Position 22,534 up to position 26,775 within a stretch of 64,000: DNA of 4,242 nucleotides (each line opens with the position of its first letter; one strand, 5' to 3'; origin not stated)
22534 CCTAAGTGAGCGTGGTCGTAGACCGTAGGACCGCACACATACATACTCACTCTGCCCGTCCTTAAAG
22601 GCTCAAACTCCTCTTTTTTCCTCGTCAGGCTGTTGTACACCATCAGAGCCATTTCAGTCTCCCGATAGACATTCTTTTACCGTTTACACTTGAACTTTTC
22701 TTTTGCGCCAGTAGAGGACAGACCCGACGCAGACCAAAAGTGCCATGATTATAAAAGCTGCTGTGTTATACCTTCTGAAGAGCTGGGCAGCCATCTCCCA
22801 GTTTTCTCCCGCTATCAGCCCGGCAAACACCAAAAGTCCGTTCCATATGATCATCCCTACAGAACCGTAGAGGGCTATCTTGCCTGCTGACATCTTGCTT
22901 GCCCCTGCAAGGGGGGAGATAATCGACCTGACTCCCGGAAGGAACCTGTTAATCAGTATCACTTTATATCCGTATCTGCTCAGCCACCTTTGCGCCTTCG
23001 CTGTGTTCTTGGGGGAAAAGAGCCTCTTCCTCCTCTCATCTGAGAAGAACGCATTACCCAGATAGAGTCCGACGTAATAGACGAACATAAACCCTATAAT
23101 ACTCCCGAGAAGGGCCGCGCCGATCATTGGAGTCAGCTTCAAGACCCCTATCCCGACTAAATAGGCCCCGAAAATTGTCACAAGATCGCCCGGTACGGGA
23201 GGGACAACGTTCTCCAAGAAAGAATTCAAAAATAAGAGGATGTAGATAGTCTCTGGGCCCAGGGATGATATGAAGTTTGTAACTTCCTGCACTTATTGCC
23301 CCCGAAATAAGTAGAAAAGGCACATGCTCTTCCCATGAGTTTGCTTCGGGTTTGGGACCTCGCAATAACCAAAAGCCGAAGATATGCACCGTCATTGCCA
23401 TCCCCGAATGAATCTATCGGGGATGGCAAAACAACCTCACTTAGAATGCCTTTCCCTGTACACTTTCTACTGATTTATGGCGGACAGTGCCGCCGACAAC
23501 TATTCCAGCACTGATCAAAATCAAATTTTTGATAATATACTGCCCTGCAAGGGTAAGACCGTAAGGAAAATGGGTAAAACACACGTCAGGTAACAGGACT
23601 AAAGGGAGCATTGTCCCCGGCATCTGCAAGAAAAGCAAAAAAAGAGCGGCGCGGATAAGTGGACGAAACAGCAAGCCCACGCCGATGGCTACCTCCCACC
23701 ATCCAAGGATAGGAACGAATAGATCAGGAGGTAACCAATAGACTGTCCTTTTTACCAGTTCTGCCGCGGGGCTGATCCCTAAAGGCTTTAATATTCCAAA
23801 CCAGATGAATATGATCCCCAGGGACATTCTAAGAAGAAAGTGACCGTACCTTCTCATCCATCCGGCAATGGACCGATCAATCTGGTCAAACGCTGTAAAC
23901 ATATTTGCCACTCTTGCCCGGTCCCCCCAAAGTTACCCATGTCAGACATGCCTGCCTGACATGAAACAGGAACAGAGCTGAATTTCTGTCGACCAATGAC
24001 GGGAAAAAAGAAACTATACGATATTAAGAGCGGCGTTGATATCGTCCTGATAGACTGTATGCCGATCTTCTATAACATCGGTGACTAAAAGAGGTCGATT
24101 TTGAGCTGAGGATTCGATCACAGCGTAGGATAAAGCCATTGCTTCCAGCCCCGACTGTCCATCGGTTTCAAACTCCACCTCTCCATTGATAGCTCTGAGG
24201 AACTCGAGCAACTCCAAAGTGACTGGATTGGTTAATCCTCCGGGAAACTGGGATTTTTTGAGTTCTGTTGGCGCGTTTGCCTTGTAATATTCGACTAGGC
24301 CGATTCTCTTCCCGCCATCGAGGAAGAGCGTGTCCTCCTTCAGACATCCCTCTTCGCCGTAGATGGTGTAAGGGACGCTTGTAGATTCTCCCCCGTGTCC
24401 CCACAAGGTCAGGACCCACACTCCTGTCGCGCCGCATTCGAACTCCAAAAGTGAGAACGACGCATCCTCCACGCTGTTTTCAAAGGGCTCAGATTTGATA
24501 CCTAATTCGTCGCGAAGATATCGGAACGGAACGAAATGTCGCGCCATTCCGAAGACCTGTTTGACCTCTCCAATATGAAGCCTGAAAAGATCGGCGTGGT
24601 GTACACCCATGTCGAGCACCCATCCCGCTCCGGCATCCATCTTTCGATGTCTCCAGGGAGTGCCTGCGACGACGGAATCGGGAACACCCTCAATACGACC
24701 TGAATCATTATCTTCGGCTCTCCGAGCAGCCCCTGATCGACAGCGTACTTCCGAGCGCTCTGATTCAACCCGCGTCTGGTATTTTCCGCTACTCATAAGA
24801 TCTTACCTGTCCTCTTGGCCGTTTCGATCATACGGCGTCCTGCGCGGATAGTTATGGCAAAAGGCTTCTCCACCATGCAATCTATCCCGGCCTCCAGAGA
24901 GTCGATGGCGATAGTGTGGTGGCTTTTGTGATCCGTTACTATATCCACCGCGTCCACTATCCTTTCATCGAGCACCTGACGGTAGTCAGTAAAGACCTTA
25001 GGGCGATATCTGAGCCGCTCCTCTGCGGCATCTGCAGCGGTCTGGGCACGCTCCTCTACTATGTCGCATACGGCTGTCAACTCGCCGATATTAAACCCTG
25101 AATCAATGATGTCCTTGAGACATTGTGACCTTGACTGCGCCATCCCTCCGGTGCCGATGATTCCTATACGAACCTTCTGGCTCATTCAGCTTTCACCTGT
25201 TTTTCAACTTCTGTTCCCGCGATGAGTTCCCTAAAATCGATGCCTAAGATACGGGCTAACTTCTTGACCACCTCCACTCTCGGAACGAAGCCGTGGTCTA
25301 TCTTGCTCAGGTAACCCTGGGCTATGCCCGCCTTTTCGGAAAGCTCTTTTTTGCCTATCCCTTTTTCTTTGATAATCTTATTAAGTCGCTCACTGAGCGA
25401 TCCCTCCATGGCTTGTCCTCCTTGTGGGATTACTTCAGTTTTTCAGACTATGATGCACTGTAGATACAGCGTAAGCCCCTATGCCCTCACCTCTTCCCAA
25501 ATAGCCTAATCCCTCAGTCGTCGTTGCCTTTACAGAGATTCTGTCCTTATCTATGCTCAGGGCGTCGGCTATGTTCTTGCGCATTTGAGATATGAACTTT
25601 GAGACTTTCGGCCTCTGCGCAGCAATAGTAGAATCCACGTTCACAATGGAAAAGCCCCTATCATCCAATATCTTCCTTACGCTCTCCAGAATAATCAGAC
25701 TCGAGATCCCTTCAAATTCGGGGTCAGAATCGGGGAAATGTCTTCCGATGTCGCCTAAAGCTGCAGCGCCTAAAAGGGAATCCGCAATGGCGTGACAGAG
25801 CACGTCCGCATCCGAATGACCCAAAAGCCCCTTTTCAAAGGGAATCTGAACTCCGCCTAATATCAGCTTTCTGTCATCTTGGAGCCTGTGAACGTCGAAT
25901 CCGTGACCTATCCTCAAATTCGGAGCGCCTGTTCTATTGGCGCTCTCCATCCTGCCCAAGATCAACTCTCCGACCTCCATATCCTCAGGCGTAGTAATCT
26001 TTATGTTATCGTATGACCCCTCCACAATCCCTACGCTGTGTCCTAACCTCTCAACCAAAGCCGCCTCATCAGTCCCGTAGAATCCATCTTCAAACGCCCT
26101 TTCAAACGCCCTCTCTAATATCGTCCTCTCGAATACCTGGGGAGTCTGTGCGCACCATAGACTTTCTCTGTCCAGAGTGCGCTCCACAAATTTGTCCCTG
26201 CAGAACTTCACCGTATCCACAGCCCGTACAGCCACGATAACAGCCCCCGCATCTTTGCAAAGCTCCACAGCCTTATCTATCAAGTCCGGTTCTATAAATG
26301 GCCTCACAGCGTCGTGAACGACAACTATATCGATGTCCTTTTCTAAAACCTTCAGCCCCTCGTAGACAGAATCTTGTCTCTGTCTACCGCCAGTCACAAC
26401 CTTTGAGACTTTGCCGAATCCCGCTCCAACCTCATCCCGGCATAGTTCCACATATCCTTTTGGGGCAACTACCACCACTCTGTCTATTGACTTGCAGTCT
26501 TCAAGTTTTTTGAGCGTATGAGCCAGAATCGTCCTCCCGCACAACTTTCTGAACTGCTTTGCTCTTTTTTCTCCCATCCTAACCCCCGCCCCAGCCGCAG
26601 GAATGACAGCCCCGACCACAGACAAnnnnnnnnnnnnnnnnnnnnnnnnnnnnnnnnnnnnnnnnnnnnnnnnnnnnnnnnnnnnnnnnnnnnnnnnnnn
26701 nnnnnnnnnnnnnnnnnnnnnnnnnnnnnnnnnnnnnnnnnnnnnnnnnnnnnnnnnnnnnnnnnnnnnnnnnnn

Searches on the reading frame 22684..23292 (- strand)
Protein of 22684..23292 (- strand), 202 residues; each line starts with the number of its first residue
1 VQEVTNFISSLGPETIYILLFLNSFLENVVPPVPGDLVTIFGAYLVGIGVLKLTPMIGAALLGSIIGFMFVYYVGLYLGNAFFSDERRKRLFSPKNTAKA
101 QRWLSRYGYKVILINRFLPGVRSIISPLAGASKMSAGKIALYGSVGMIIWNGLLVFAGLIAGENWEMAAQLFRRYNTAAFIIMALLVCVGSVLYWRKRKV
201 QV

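Call 59: search_protein_families(library=pfam, proteins=[window:22684-23292:-])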
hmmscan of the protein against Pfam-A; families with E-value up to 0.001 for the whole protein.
window:22684-23292:- (202 aa): 1 family
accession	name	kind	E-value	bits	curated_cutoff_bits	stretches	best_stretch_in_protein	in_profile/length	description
PF09335.16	VTT_dom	-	4.4e-17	63.1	33.9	1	33-158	1-121/123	VTT domain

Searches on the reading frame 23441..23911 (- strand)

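Call 59: search_protein_families(library=pfam, proteins=[window:23441-23911:-])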
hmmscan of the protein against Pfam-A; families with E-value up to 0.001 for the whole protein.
window:23441-23911:- (156 aa): 2 families
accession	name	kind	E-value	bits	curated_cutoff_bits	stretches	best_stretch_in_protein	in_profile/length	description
PF04224.18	DUF417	-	3.3e-05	24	27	0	19-43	10-34/175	Protein of unknown function, DUF417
PF07681.17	DoxX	-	0.00071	20.6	23.6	0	25-101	3-80/85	DoxX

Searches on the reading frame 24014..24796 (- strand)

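Call 59: search_protein_families(library=pfam, proteins=[window:24014-24796:-])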
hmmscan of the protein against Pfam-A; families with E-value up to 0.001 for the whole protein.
window:24014-24796:- (260 aa): 2 families
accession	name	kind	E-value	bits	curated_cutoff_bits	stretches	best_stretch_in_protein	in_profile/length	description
PF22725.1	GFO_IDH_MocA_C3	-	3.9e-14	53.1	27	1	44-152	31-123/124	GFO/IDH/MocA C-terminal domain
PF02894.22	GFO_IDH_MocA_C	-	2.6e-12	47.4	22.9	1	48-236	32-216/218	Oxidoreductase family, C-terminal alpha/beta domain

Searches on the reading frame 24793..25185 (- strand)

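Call 61: search_protein_families(library=pfam, proteins=[window:24793-25185:-])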
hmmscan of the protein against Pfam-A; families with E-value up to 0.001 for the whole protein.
window:24793-25185:- (130 aa): 1 family
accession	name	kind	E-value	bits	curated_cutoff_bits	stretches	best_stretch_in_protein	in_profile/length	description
PF01408.29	GFO_IDH_MocA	-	3.3e-21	76.7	24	1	5-130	1-116/120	Oxidoreductase family, NAD-binding Rossmann fold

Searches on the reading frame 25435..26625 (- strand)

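Call 61: search_protein_families(library=pfam, proteins=[window:25435-26625:-])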
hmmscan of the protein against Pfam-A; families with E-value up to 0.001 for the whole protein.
window:25435-26625:- (396 aa): 4 families
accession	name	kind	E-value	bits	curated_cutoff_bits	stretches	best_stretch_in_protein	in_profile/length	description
PF02542.21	YgbB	-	1.5e-66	223.9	26.7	1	237-390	1-154/155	YgbB family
PF01128.25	IspD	-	5.6e-64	216.4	27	1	5-224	2-220/221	2-C-methyl-D-erythritol 4-phosphate cytidylyltransferase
PF12804.13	NTP_transf_3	-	8.4e-12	46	27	1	6-137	1-125/160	MobA-like NTP transferase domain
PF02348.25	CTP_transf_3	-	9e-07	29.4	22.6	1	22-153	15-147/217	Cytidylyltransferase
